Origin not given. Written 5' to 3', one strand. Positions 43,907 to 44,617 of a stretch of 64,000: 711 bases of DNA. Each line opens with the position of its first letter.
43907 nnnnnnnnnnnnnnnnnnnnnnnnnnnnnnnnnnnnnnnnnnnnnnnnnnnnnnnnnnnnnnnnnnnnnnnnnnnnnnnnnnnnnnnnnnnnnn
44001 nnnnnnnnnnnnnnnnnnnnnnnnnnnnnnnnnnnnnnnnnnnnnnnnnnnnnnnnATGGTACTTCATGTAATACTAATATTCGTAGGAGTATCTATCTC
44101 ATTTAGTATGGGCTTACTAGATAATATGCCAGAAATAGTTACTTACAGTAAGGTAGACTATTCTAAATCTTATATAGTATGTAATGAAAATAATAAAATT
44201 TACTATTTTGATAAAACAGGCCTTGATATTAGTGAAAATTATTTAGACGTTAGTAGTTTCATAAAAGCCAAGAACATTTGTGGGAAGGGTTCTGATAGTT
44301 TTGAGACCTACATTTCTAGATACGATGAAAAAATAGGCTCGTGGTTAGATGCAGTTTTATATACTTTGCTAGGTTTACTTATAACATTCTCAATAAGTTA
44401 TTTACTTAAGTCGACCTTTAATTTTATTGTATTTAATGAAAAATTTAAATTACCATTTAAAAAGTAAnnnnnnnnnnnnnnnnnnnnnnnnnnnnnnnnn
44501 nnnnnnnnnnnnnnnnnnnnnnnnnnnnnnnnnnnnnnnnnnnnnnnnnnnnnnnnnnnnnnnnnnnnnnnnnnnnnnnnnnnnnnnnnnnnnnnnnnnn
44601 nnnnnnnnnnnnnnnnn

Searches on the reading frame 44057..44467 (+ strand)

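Call 3: search_protein_families(library=pfam, proteins=[window:44057-44467:+], max_evalue=1)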
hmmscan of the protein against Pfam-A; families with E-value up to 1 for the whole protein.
window:44057-44467:+ (136 aa): 1 family
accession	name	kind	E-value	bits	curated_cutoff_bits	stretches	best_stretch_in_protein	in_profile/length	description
PF09834.14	DUF2061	-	0.34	11.8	23.1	1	99-119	4-24/52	Predicted membrane protein (DUF2061)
